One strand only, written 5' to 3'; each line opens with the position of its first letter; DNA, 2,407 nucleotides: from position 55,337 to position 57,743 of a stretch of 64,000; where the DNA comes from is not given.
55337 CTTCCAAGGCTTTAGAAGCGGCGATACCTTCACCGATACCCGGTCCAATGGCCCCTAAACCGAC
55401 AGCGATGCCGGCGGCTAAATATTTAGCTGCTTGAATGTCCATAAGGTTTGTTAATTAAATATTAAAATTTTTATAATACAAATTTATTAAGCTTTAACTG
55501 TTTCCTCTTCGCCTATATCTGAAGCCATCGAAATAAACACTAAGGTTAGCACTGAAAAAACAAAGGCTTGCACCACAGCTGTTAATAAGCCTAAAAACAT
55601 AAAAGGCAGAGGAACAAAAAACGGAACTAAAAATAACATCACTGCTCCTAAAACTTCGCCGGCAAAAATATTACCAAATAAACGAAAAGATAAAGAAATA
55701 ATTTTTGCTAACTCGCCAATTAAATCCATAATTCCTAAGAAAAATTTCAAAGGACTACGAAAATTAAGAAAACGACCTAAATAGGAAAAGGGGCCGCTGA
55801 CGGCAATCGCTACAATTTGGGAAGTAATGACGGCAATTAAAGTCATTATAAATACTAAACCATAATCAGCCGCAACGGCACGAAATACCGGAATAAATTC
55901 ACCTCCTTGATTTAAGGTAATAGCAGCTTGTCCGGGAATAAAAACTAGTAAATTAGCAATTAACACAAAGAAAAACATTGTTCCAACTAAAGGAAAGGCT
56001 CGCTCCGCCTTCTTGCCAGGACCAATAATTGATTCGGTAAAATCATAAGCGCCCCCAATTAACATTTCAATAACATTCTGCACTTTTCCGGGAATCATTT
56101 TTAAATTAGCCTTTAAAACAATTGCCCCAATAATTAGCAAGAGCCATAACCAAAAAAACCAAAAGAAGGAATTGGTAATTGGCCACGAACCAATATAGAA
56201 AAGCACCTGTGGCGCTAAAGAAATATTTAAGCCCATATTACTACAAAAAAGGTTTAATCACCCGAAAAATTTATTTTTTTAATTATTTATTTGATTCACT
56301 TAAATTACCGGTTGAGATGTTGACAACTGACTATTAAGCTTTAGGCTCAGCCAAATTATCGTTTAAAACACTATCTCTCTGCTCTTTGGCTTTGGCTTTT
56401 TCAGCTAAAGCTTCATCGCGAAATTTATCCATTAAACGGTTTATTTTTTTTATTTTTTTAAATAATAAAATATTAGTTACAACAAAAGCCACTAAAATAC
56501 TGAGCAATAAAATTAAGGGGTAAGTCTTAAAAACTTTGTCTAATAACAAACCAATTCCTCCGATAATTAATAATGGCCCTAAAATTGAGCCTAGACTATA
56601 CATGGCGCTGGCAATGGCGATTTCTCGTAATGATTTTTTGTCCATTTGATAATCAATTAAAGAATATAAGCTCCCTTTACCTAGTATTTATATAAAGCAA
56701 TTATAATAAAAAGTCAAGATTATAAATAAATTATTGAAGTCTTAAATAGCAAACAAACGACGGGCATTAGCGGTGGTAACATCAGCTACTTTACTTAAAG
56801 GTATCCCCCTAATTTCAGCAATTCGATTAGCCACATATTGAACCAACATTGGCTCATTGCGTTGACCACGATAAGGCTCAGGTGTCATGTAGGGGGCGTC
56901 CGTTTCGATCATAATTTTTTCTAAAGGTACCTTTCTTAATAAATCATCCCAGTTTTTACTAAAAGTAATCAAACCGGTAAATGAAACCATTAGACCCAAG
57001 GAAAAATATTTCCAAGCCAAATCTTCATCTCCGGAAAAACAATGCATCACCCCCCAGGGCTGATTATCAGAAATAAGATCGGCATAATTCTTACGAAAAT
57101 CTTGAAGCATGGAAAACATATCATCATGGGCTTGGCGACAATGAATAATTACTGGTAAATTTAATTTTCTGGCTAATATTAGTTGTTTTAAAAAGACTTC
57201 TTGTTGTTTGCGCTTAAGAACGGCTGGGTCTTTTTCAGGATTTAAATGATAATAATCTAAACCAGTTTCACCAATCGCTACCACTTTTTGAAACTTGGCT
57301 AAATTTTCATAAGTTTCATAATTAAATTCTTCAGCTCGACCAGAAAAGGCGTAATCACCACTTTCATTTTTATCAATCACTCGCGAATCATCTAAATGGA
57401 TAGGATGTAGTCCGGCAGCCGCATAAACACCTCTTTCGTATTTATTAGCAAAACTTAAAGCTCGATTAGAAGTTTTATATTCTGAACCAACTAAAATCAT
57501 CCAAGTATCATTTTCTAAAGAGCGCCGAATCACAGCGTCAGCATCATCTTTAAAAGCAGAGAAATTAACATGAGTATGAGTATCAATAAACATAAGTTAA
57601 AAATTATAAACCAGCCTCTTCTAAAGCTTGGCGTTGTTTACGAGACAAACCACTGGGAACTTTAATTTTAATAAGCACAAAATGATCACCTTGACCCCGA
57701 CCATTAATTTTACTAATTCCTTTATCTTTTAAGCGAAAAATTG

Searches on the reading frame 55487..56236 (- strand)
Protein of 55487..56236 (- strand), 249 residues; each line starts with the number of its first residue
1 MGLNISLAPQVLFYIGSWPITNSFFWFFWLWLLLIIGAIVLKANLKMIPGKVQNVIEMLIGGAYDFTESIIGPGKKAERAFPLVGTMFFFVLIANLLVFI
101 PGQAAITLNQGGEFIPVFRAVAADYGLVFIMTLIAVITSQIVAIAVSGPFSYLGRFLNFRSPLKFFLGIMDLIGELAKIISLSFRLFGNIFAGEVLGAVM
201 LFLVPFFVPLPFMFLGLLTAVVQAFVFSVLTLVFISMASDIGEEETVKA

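Call 73: search_protein_families(library=pfam, proteins=[window:55487-56236:-], max_evalue=0.00001)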
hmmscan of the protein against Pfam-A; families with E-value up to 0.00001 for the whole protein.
window:55487-56236:- (249 aa): 1 family
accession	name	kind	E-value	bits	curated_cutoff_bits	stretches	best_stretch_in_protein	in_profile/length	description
PF00119.25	ATP-synt_A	-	5.8e-36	124.8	33.9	1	28-236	4-217/217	ATP synthase A chain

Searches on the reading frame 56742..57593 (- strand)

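Call 73: search_protein_families(library=pfam, proteins=[window:56742-57593:-], max_evalue=0.00001)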
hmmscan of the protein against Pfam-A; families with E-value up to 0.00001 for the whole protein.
window:56742-57593:- (283 aa): 1 family
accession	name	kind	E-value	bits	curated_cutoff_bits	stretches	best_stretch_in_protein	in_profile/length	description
PF01026.27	TatD_DNase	-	1.9e-76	257.3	27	1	3-281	1-252/253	TatD related DNase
